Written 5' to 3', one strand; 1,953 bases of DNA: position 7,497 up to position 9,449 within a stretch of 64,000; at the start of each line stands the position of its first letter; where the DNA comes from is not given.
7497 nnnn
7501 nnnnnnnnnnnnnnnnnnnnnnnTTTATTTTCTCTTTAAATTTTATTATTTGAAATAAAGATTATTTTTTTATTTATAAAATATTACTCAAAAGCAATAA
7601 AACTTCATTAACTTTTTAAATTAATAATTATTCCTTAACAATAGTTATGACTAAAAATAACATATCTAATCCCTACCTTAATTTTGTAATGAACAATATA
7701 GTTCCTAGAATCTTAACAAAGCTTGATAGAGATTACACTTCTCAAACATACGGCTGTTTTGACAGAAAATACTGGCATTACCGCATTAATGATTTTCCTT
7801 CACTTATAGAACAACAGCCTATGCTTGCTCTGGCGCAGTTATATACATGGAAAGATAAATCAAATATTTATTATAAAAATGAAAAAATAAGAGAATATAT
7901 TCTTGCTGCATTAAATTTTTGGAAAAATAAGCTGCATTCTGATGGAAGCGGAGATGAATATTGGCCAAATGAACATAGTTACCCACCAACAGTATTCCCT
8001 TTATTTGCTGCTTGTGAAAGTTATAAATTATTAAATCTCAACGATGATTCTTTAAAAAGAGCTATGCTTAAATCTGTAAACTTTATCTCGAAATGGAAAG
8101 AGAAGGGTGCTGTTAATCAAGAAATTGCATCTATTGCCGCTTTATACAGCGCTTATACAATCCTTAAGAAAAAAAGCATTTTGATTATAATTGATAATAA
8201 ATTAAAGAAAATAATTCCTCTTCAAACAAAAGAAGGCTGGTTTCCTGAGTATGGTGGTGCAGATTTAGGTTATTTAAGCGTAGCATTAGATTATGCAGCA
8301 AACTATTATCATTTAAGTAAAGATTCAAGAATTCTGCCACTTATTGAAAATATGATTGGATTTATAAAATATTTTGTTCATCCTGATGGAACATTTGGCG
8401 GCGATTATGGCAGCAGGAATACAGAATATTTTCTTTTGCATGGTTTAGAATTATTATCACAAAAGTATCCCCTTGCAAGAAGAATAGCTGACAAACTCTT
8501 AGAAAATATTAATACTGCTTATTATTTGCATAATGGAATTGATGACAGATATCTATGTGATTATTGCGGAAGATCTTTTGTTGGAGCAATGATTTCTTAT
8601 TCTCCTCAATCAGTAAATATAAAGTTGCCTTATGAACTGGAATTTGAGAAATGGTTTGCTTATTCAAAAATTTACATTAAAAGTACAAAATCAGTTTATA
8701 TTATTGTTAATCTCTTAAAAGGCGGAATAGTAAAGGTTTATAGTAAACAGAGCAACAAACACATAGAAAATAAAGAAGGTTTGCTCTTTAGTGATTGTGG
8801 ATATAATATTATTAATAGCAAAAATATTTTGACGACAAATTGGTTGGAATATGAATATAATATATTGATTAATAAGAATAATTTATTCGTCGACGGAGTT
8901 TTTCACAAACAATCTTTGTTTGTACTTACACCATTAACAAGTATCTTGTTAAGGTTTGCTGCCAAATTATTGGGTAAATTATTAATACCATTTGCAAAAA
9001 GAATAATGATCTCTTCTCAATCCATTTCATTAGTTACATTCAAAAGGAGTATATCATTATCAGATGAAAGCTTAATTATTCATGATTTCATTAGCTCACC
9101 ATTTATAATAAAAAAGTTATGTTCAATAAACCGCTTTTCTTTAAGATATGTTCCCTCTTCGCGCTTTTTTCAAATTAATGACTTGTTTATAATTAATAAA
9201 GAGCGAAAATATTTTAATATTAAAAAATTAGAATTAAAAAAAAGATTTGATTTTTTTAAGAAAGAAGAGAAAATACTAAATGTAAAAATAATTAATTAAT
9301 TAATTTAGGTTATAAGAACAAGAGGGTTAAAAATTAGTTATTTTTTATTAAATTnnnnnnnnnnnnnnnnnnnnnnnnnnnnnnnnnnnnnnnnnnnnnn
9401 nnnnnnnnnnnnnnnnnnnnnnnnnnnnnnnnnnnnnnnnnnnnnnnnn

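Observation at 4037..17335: Arn-like lipid-carrier aminosugar transfer module (GT2, CE4 deformylase-like, GT-C) combined with a WbpB/WbpE/WbpD-like 3-amino-sugar triad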

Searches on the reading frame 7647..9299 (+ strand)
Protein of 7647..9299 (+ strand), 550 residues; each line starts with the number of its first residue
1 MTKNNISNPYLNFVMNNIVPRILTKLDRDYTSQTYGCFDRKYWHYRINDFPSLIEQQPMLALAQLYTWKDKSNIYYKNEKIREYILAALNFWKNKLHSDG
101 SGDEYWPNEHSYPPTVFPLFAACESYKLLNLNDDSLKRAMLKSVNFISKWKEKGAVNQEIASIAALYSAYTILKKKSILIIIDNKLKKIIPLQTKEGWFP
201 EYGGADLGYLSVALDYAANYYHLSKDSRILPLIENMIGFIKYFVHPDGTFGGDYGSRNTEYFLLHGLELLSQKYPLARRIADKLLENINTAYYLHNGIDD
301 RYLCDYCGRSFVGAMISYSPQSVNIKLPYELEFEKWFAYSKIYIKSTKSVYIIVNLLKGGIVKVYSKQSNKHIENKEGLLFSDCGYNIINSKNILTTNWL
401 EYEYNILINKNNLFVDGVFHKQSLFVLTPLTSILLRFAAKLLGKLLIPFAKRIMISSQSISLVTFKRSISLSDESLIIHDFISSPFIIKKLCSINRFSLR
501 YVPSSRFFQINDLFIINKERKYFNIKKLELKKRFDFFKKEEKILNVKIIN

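Call 3: search_protein_families(library=pfam, proteins=[window:7647-9299:+], max_evalue=0.01)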
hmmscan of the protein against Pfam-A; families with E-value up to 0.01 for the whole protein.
window:7647-9299:+ (550 aa): 0 families

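Call 8: search_protein_families(library=ncbifam, proteins=[window:7647-9299:+], max_evalue=0.001)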
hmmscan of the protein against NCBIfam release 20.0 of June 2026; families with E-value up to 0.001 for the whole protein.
window:7647-9299:+ (550 aa): 0 families

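Call 27: search_solved_structures(query=window:7647-9299:+, max_evalue=10, show_alignments=1)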
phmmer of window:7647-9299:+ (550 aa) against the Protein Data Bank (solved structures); distinct sequences matched with E-value up to 10: 1.
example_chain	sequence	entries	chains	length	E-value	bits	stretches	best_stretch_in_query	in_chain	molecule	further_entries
6dfb_A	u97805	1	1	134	0.42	12.4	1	265-316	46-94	Transcriptional regulator Kaiso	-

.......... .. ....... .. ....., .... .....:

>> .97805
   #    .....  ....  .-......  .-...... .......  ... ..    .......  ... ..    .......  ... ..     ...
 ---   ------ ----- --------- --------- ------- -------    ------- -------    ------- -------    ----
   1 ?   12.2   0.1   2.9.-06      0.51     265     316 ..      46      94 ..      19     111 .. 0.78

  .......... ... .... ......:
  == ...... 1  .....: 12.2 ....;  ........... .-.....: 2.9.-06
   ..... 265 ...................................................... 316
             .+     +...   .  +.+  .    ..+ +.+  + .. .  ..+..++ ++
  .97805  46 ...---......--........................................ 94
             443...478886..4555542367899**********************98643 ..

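Call 34: search_protein_families(library=pfam, proteins=[window:7647-9299:+], max_evalue=1)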
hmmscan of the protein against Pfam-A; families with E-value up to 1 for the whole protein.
window:7647-9299:+ (550 aa): 0 families

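Call 66: find_homologous_proteins(query=window:7647-9299:+, max_evalue=0.001)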
Query window:7647-9299:+ (550 aa): 593 proteins with E <= 0.001 among 8000 candidates; the best 120 are listed.
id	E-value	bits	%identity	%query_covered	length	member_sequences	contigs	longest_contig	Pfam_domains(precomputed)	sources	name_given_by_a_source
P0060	0.0e+0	1237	100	100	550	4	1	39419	-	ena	-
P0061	9.7e-188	643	55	98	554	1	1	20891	PF25840.1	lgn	-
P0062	2.0e-170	586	51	96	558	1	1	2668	-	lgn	-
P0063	8.2e-156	538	49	96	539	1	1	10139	-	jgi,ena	-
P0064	1.7e-155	537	49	96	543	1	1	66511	-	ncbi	ncbi:hypothetical protein ACFLY8_00160 [Halobacteriota archaeon]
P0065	2.6e-154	533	48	96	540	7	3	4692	PF25840.1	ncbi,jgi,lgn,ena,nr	ncbi:MAG TPA: hypothetical protein ENG48_08460 [Candidatus Atribacteria bacterium]|nr:hypothetical p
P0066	1.9e-152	527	47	93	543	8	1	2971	-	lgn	-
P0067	1.2e-147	511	47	96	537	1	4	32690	PF25840.1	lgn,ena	-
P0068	1.6e-147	511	47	96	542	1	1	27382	-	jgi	jgi:hypothetical protein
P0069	7.2e-146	505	45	98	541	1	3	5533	PF25840.1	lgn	-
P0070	7.9e-145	502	45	96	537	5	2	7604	PF25840.1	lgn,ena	-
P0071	2.7e-143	497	44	97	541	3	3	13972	PF25840.1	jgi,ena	-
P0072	5.2e-143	496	49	92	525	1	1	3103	PF25840.1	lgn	-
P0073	2.4e-141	490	44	97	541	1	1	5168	PF25840.1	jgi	-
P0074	1.9e-139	484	44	98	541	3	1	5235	PF25840.1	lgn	-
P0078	2.3e-137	477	45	97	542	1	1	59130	PF25840.1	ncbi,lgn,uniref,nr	ncbi:hypothetical protein J2T61_001877 [Methanocalculus sp. AMF5]|uniref:hypothetical protein n=1 Ta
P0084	7.8e-127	442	44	97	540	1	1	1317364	PF25840.1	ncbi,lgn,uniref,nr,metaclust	ncbi:hypothetical protein [Orenia marismortui]|uniref:hypothetical protein n=1 Tax=Orenia marismortu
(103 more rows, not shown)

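Call 67: find_encoding_contigs(protein=P0084, flank=9000, max_places=1)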
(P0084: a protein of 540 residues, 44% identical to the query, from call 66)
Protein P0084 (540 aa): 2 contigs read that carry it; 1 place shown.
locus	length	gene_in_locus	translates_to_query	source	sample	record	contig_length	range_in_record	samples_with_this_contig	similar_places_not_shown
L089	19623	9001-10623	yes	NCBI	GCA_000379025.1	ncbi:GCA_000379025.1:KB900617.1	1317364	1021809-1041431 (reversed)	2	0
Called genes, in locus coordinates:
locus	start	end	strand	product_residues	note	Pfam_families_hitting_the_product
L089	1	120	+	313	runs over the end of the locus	PF01073:3Beta_HSD, PF01370:Epimerase, PF02719:Polysacc_synt_2 (faint), PF04321:RmlD_sub_bind, PF16363:GDP_Man_Dehyd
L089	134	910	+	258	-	PF01061:ABC2_membrane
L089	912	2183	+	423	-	PF00005:ABC_tran, PF14524:Wzt_C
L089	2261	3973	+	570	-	PF13489:Methyltransf_23, PF01728:FtsJ (faint), PF07021:MetW, PF13847:Methyltransf_31, PF08241:Methyltransf_11, PF08242:Methyltransf_12, PF13649:Methyltransf_25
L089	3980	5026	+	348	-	PF00534:Glycos_transf_1, PF13692:Glyco_trans_1_4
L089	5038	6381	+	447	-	PF00534:Glycos_transf_1, PF13692:Glyco_trans_1_4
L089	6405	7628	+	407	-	-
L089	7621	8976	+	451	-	-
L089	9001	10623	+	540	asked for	PF25840:Ulvan_lyase_N (faint)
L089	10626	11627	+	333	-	PF03706:LPG_synthase_TM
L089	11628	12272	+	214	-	PF00881:Nitroreductase, PF14512:TM1586_NiRdase (weak), PF00881:Nitroreductase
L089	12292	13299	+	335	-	PF00535:Glycos_transf_2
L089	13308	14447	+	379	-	PF13439:Glyco_transf_4, PF20706:GT4-conflict, PF00534:Glycos_transf_1, PF13692:Glyco_trans_1_4, PF13524:Glyco_trans_1_2 (faint)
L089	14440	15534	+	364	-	PF13439:Glyco_transf_4, PF20706:GT4-conflict, PF00534:Glycos_transf_1, PF13692:Glyco_trans_1_4, PF13524:Glyco_trans_1_2 (weak)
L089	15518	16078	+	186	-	-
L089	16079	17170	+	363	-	PF13439:Glyco_transf_4, PF00534:Glycos_transf_1, PF13692:Glyco_trans_1_4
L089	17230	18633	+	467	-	PF13727:CoA_binding_3, PF02397:Bac_transf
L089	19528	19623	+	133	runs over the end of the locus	PF03720:UDPG_MGDP_dh_C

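Call 68: find_encoding_contigs(protein=P0078, flank=9000, max_places=1)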
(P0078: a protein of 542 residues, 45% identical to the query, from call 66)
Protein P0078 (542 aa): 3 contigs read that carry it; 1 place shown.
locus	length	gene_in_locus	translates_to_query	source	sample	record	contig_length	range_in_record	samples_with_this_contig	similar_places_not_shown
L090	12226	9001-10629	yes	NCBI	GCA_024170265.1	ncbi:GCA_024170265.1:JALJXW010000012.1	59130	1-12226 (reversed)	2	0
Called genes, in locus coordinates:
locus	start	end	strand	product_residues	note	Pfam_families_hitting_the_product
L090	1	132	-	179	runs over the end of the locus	-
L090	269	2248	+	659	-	PF02516:STT3, PF22627:AglB_core-like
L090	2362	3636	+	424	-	PF03721:UDPG_MGDP_dh_N, PF00984:UDPG_MGDP_dh, PF03720:UDPG_MGDP_dh_C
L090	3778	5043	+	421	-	PF03721:UDPG_MGDP_dh_N, PF00984:UDPG_MGDP_dh, PF03720:UDPG_MGDP_dh_C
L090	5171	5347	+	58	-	-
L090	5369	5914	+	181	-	-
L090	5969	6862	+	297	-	PF00483:NTP_transferase, PF12804:NTP_transf_3 (weak)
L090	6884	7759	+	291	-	PF00535:Glycos_transf_2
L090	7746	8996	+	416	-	PF00037:Fer4 (weak), PF12797:Fer4_2 (faint), PF12837:Fer4_6 (faint), PF12838:Fer4_7 (faint), PF13183:Fer4_8 (faint), PF13237:Fer4_10 (weak), PF04422:FrhB_FdhB_N, PF04432:FrhB_FdhB_C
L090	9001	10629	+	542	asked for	PF25840:Ulvan_lyase_N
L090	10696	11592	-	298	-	PF03706:LPG_synthase_TM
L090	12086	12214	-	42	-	-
